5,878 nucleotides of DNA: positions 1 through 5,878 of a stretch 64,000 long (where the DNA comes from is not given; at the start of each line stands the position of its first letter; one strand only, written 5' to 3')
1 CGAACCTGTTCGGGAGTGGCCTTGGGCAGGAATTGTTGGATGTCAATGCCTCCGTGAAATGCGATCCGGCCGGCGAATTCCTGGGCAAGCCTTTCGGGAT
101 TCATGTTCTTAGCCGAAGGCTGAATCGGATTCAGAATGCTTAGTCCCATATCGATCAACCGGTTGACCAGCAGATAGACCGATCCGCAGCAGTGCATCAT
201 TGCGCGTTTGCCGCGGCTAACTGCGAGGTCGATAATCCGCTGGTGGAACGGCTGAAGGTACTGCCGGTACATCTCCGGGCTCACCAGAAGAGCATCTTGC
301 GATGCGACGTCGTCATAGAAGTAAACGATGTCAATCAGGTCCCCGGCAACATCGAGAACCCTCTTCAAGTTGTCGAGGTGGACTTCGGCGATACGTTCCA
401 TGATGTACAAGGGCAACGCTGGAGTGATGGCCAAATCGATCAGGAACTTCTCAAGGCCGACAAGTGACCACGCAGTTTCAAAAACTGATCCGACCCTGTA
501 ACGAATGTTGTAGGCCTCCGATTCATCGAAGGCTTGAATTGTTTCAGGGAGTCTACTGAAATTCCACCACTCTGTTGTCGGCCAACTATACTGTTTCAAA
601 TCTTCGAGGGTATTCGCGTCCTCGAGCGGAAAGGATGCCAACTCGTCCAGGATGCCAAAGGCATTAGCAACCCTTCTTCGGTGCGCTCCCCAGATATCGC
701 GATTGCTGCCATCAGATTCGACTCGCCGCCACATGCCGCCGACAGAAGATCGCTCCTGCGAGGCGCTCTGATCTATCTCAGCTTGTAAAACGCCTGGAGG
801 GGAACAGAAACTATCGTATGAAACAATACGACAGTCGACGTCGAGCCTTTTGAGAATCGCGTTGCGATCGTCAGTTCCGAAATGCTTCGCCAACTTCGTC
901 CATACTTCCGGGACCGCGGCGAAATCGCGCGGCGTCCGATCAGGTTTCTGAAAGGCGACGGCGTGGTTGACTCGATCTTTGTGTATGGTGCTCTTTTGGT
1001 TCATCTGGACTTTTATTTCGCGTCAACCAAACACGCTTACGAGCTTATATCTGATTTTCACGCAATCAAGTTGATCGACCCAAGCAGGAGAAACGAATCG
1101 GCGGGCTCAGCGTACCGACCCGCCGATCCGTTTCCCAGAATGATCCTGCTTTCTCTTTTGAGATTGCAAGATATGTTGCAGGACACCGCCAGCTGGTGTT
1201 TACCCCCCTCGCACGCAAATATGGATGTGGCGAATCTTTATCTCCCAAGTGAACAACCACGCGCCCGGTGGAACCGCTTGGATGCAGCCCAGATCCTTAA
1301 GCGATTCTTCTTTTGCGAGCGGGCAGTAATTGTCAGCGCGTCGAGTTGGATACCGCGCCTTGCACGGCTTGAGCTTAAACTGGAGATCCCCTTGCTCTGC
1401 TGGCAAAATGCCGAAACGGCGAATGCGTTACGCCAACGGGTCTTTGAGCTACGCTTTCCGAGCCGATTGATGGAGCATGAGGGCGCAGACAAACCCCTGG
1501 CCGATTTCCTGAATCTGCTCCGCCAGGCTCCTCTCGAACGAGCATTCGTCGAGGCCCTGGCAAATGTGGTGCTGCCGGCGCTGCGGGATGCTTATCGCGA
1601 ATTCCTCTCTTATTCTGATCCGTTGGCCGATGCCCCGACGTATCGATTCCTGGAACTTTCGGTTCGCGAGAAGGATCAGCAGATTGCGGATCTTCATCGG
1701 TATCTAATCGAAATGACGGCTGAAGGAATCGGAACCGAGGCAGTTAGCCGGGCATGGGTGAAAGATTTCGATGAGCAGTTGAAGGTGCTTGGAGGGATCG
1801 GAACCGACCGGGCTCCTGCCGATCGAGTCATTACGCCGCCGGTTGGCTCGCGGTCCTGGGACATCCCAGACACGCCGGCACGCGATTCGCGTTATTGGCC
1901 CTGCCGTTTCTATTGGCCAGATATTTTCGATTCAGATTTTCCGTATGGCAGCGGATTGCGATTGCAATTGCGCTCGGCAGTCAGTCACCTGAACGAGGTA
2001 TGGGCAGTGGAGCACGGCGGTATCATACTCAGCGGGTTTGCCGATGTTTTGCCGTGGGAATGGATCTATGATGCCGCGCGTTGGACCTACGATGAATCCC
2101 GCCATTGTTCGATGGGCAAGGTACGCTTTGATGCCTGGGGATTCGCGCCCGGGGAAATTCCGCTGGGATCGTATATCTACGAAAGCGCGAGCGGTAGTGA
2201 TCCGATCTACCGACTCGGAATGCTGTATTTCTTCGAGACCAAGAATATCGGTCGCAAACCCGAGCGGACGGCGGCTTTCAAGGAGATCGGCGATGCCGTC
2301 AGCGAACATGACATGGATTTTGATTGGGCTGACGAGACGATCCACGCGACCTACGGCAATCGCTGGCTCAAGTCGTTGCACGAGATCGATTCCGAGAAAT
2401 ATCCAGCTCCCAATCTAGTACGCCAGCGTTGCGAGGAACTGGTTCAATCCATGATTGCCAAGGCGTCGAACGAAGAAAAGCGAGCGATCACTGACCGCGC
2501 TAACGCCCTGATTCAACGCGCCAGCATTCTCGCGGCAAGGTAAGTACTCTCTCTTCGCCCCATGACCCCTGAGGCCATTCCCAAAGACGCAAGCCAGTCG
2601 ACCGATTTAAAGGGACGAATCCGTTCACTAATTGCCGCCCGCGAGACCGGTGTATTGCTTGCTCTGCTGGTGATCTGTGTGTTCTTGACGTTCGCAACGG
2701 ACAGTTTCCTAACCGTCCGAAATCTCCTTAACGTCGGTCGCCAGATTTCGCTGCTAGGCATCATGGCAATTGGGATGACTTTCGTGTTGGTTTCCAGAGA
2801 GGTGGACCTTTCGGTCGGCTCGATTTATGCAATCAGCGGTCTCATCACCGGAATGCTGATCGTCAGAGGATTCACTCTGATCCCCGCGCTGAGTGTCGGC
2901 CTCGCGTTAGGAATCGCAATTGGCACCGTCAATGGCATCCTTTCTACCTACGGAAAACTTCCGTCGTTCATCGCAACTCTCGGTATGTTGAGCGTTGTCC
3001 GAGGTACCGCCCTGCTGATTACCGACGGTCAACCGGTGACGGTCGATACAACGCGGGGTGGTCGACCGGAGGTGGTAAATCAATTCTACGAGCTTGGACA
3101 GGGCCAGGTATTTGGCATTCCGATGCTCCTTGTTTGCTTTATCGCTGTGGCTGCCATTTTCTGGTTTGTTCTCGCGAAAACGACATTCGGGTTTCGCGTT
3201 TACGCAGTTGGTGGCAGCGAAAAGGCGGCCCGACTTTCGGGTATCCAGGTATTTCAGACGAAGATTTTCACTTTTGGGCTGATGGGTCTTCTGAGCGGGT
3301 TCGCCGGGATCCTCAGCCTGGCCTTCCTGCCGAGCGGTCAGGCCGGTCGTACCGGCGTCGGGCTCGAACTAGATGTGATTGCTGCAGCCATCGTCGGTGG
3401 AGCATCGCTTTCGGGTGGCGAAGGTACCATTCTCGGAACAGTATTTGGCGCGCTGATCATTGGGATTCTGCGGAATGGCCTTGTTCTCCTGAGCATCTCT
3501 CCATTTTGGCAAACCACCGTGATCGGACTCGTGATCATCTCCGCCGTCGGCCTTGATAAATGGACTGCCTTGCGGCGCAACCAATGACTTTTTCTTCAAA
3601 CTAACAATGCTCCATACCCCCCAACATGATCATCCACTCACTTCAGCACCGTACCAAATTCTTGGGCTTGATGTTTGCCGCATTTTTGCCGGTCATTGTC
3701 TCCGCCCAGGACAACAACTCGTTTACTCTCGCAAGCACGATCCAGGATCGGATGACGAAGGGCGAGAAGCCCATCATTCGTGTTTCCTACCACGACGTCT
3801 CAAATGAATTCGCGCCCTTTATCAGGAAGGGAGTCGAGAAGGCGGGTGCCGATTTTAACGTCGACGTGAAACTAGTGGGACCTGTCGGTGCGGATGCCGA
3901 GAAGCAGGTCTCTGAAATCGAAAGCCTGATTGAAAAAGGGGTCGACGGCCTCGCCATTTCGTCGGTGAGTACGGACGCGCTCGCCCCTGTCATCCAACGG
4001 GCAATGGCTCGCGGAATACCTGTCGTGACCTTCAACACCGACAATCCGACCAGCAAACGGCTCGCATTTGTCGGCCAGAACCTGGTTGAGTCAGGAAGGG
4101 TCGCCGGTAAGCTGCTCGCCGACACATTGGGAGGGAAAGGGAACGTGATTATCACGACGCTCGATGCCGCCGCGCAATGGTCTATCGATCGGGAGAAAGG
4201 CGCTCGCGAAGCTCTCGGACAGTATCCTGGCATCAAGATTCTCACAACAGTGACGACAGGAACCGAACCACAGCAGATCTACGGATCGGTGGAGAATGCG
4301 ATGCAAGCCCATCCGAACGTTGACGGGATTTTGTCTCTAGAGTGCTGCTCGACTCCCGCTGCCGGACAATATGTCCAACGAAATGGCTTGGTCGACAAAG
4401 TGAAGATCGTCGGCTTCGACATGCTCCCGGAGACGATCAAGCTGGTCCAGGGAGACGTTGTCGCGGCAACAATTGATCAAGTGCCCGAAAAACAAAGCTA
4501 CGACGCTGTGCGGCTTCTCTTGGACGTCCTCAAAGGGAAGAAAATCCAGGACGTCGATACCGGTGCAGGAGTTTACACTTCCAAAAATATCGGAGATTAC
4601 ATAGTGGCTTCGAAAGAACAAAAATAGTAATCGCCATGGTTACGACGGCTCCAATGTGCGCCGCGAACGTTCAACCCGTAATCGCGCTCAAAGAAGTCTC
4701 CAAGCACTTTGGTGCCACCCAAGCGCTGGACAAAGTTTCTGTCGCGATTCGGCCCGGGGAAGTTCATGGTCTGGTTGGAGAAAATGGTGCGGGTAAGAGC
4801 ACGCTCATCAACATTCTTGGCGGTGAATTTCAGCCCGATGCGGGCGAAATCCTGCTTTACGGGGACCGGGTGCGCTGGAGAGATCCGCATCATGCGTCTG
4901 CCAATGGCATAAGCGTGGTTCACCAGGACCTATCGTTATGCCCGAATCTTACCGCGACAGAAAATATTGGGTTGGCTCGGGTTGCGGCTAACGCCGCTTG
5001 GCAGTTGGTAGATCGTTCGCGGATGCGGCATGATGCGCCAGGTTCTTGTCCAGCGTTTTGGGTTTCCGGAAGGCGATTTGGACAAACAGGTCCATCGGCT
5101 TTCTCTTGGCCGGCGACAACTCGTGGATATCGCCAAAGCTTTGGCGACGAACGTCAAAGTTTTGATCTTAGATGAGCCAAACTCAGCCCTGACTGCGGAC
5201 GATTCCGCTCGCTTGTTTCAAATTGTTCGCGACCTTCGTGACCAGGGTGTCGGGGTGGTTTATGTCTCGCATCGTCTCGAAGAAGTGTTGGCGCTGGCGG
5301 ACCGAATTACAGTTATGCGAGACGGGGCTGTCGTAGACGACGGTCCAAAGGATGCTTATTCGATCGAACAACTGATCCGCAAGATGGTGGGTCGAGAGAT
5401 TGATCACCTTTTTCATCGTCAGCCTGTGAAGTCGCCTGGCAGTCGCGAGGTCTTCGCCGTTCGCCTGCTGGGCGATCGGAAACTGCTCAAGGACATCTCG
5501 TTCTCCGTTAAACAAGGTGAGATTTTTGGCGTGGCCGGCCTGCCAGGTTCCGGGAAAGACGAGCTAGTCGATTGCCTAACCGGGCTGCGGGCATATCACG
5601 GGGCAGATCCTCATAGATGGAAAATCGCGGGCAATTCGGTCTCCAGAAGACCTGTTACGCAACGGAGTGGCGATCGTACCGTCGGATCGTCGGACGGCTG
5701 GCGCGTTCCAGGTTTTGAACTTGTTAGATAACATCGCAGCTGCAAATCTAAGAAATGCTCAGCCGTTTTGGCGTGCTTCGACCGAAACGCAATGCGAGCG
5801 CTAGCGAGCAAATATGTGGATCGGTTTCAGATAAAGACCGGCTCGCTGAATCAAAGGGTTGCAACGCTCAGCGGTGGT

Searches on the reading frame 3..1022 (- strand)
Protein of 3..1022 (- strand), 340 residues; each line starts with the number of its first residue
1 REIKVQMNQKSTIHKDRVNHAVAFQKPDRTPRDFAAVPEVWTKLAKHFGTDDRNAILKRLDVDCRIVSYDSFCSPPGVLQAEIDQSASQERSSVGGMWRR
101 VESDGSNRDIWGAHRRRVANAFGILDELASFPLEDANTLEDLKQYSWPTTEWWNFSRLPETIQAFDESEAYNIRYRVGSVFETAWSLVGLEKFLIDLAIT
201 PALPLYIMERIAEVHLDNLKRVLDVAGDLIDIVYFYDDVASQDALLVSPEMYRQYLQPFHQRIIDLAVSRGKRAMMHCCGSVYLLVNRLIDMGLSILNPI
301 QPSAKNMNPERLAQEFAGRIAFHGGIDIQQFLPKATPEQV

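Call 11: search_protein_families(library=pfam, proteins=[window:3-1022:-], max_evalue=0.001)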
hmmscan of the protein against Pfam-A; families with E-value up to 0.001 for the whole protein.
window:3-1022:- (340 aa): 1 family
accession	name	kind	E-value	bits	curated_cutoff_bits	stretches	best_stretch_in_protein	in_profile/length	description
PF01208.23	URO-D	-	1.9e-07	30.9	23.9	1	177-339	143-300/346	Uroporphyrinogen decarboxylase (URO-D)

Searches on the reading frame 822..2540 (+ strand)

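Call 11: search_protein_families(library=pfam, proteins=[window:822-2540:+], max_evalue=0.001)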
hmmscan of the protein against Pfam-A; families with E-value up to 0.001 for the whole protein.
window:822-2540:+ (573 aa): 1 family
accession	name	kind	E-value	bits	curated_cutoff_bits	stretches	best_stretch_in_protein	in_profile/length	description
PF04305.20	DUF455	-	7.6e-12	45.8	34.3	1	392-555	74-237/247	Protein of unknown function (DUF455)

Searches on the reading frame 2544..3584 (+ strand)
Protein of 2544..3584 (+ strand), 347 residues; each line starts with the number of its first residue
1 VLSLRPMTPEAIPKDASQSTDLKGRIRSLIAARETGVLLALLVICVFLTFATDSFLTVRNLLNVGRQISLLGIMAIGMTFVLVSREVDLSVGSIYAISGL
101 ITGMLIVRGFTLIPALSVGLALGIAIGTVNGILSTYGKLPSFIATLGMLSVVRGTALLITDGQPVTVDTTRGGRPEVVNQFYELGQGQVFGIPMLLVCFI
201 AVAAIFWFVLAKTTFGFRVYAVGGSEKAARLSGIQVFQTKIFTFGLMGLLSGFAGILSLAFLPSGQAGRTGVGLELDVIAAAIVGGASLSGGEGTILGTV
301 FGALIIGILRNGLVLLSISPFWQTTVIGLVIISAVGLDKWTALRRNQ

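Call 11: search_protein_families(library=pfam, proteins=[window:2544-3584:+], max_evalue=0.001)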
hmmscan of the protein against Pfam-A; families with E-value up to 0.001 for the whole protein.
window:2544-3584:+ (347 aa): 1 family
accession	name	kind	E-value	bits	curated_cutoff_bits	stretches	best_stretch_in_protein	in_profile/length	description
PF02653.21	BPD_transp_2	-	1.2e-48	166.1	26.8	1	61-334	2-268/269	Branched-chain amino acid transport system / permease component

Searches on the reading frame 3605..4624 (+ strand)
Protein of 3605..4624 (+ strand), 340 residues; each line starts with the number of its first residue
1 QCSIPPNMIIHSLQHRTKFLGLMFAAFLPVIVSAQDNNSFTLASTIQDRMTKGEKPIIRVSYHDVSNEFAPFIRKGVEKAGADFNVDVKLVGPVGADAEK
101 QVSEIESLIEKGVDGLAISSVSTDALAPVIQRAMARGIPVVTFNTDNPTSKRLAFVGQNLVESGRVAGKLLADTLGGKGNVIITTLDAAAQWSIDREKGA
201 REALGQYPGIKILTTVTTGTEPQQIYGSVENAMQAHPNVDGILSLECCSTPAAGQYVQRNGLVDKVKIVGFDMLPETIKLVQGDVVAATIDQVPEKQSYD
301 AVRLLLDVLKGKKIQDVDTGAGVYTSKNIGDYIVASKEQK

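Call 11: search_protein_families(library=pfam, proteins=[window:3605-4624:+], max_evalue=0.001)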
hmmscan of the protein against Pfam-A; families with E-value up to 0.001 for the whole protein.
window:3605-4624:+ (340 aa): 4 families
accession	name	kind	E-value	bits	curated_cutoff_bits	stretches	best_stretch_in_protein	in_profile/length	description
PF13407.12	Peripla_BP_4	-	3.8e-68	230.3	35.1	1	60-313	3-258/258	Periplasmic binding protein domain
PF00532.27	Peripla_BP_1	-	5.1e-08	33.2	22.2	1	73-274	19-226/281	Periplasmic binding proteins and sugar binding domain of LacI family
PF13458.12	Peripla_BP_6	-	4.1e-07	30.4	31.7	1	96-288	52-242/343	Periplasmic binding protein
PF13377.12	Peripla_BP_3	-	0.0001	22.9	26.5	0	187-314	20-150/167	Periplasmic binding protein-like domain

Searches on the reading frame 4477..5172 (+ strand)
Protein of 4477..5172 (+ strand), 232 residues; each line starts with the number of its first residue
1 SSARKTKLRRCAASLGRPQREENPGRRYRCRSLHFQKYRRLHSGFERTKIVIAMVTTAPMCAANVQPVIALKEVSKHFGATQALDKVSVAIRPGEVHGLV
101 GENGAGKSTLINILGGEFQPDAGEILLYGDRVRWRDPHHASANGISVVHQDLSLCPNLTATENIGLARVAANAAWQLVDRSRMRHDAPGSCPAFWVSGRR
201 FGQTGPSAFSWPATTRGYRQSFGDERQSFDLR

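Call 11: search_protein_families(library=pfam, proteins=[window:4477-5172:+], max_evalue=0.001)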
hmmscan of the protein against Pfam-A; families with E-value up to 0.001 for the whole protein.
window:4477-5172:+ (232 aa): 3 families
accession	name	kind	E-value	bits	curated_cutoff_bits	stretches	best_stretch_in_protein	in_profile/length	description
PF00005.33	ABC_tran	-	1.1e-19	71.8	25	1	84-181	1-92/137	ABC transporter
PF06414.18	Zeta_toxin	-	0.0003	20.7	22.3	1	99-142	21-64/199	Zeta toxin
PF03193.22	RsgA_GTPase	-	0.00044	20.5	30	0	82-125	95-137/174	RsgA GTPase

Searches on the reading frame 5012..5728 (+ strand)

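Call 11: search_protein_families(library=pfam, proteins=[window:5012-5728:+], max_evalue=0.001)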
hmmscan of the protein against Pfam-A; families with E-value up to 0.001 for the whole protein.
window:5012-5728:+ (239 aa): 1 family
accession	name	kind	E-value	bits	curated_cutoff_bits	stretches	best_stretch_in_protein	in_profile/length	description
PF00005.33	ABC_tran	-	1.1e-14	55.7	25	2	20-57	99-136/137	ABC transporter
